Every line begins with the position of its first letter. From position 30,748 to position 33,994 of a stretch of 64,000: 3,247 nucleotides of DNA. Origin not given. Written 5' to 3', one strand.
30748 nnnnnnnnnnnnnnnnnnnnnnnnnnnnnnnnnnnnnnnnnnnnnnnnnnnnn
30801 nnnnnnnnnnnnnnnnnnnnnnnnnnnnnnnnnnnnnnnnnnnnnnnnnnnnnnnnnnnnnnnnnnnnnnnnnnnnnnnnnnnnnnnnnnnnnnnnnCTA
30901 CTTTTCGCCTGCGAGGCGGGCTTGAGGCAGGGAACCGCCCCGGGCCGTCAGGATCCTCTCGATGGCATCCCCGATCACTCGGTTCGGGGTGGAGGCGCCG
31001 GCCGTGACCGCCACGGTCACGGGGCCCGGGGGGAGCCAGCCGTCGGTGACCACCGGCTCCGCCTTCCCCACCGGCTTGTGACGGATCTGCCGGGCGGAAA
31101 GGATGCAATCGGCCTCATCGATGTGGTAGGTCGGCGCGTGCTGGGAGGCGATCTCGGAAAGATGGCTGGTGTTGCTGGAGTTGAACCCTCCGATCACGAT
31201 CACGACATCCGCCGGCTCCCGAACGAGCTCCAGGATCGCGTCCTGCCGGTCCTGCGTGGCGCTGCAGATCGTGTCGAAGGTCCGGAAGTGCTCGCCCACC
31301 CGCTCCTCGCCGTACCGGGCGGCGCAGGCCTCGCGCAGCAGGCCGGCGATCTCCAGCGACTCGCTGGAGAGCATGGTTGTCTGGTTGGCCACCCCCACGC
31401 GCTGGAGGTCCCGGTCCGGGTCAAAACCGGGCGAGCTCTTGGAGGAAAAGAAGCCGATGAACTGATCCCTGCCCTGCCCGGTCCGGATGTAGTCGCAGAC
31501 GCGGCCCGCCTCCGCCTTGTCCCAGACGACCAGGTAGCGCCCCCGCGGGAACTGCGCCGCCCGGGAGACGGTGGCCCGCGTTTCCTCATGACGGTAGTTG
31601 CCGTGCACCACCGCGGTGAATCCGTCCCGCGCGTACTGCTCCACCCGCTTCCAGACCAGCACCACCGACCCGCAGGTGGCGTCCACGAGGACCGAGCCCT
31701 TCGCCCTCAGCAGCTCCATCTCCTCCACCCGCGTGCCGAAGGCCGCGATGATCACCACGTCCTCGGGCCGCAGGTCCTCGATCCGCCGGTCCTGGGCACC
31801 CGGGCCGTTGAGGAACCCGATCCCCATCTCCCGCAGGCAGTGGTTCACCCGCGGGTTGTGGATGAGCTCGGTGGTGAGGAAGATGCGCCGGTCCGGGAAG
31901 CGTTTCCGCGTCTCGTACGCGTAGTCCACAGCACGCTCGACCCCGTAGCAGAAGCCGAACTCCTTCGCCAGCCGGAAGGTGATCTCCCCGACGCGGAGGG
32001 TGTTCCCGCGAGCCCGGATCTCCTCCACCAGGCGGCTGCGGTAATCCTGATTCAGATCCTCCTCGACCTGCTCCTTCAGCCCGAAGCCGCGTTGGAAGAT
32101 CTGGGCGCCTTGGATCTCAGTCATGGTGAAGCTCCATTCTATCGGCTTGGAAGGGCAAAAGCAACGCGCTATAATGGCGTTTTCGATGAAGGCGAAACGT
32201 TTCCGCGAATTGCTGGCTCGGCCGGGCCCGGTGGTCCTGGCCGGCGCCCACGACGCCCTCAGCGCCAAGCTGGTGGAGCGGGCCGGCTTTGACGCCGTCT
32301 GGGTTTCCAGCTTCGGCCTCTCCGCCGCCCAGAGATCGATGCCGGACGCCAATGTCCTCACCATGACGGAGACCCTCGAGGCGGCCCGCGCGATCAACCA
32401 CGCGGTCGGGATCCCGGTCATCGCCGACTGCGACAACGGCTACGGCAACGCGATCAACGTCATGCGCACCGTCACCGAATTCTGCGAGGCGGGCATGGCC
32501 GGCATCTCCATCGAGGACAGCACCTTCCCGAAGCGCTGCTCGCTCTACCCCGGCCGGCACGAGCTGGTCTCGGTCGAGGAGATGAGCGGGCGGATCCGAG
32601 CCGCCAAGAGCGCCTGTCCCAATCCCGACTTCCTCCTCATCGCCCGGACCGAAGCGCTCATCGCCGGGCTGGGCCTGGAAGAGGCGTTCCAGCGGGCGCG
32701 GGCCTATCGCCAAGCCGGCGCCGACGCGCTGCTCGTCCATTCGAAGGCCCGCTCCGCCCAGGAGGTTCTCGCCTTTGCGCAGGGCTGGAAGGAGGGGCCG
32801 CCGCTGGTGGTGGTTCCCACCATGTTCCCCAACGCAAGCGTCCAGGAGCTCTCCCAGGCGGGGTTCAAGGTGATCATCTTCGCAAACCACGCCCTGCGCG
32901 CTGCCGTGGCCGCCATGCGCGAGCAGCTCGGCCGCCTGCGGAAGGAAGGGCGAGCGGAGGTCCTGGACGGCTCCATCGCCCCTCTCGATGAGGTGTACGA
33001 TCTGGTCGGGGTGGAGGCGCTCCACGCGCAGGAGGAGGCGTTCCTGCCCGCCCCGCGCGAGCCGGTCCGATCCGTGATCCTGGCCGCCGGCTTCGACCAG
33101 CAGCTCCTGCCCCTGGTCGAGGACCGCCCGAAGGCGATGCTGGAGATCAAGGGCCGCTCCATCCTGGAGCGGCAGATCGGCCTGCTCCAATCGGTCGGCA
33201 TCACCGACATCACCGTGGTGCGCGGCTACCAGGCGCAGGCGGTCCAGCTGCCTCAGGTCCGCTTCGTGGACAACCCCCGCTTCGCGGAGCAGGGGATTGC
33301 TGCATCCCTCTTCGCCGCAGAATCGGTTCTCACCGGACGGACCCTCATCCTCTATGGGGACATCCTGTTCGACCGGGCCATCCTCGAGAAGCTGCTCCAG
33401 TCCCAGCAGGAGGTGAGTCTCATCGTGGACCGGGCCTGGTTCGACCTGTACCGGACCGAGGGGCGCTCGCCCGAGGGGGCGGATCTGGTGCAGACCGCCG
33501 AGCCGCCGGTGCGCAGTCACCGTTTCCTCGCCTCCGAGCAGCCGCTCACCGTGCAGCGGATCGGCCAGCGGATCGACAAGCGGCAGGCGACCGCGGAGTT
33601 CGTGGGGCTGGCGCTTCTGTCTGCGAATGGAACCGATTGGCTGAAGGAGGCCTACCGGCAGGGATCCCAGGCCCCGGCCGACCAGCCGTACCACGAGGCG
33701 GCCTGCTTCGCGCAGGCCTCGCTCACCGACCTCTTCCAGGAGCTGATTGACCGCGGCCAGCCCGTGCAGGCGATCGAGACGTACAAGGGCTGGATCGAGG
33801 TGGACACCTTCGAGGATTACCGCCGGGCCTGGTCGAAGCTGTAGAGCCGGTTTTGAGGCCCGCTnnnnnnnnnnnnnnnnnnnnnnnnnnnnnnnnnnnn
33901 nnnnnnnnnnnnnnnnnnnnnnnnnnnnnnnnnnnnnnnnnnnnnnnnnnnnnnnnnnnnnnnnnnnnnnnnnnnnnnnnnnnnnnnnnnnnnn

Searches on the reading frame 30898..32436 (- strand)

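Call 9: search_protein_families(library=pfam, proteins=[window:30898-32436:-], max_evalue=0.0001)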
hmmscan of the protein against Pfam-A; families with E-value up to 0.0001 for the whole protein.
window:30898-32436:- (512 aa): 1 family
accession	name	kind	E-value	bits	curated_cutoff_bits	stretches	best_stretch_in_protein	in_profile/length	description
PF02401.23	LYTB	-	1.1e-65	222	24.5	1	156-495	3-266/267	LytB protein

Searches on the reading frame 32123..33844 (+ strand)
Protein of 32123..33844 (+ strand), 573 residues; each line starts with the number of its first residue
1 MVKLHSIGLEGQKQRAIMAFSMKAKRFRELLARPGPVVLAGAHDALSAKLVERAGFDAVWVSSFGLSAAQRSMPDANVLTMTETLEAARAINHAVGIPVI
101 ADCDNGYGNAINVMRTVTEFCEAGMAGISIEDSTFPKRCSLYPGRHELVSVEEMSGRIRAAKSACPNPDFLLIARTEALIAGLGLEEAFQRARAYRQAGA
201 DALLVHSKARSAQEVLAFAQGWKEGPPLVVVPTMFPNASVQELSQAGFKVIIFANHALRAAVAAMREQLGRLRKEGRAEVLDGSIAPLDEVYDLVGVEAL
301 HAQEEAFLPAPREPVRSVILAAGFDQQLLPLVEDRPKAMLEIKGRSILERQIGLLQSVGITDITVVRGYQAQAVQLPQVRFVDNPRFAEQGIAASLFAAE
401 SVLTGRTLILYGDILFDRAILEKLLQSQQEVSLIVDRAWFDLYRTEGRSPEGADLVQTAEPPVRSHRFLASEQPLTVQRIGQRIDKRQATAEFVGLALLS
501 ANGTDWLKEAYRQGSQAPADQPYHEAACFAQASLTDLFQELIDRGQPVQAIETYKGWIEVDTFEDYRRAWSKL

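Call 5: search_protein_families(library=pfam, proteins=[window:32123-33844:+], max_evalue=0.01)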
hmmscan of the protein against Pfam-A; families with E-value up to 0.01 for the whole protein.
window:32123-33844:+ (573 aa): 4 families
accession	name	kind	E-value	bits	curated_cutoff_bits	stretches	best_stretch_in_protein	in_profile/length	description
PF13714.12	PEP_mutase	-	3.5e-63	213.8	31.5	1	27-269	1-236/240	Phosphoenolpyruvate phosphomutase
PF12804.13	NTP_transf_3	-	4.5e-13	50.1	27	1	318-429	2-112/160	MobA-like NTP transferase domain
PF00463.27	ICL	-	7.1e-09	35.1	26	1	97-183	150-238/526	Isocitrate lyase family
PF00483.29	NTP_transferase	-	3.9e-06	27.1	21.2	1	317-428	2-124/245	Nucleotidyl transferase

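Call 6: search_protein_families(library=ncbifam, proteins=[window:32123-33844:+], max_evalue=0.001)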
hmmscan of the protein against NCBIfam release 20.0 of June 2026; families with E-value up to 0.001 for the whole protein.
window:32123-33844:+ (573 aa): 23 families
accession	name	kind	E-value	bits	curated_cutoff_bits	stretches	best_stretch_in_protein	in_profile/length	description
TIGR02320.1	PEP_mutase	equivalog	2.3e-77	259.8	319.55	1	27-296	1-281/284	phosphoenolpyruvate mutase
TIGR02321.1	Pphn_pyruv_hyd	equivalog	9.5e-75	251.4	374.4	1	40-307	20-288/290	phosphonopyruvate hydrolase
TIGR02317.1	prpB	equivalog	1.9e-58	197.9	354.4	1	24-305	2-280/285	methylisocitrate lyase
NF008455.0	PRK11320.1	equivalog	2.5e-48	164.8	353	1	23-301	7-283/295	methylisocitrate lyase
TIGR02319.1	CPEP_Pphonmut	equivalog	5.2e-44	150.6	420.05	1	22-279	3-258/294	carboxyvinyl-carboxyphosphonate phosphorylmutase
TIGR03992.1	Arch_glmU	subfamily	4.1e-18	65.4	292.1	1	316-431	2-124/393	bifunctional sugar-1-phosphate nucleotidylyltransferase/acetyltransferase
NF041313.1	UDPGP_AglF_Halo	equivalog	5.6e-15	55.4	400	1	316-430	2-121/234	UTP--glucose-1-phosphate uridylyltransferase AglF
NF041173.1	Sug_nt_acttase_Thmprot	equivalog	7.9e-12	44.8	600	1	316-433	2-125/405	bifunctional sugar-1-phosphate nucleotidylyltransferase/acetyltransferase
TIGR01346.1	isocit_lyase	equivalog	5.2e-10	38.3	275.9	1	97-183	151-239/527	isocitrate lyase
NF041135.1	IPPtranDIPPsyn_Thcocales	equivalog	5.9e-10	38.7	580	1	316-437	2-122/419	bifunctional L-myo-inositol-1-phosphate cytidylyltransferase/CDP-L-myo-inositol myo-inositolphosphotransferase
NF045665.1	NTPtran_DVU1551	equivalog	1.3e-08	34.3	315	1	317-399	3-83/359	DVU_1551 family NTP transferase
NF011645.0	PRK15063.1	equivalog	8.6e-08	31.4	562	1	91-183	134-236/430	isocitrate lyase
NF045761.1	NAMPUrTaseMurU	equivalog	2.5e-07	30.8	250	1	316-374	2-60/226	N-acetylmuramate alpha-1-phosphate uridylyltransferase MurU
TIGR01208.1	rmlA_long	equivalog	1.2e-06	27.7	320.25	1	317-420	2-114/353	glucose-1-phosphate thymidylyltransferase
TIGR01173.1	glmU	equivalog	2.7e-06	26.5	366.85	1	317-433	3-124/452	bifunctional UDP-N-acetylglucosamine diphosphorylase/glucosamine-1-phosphate N-acetyltransferase GlmU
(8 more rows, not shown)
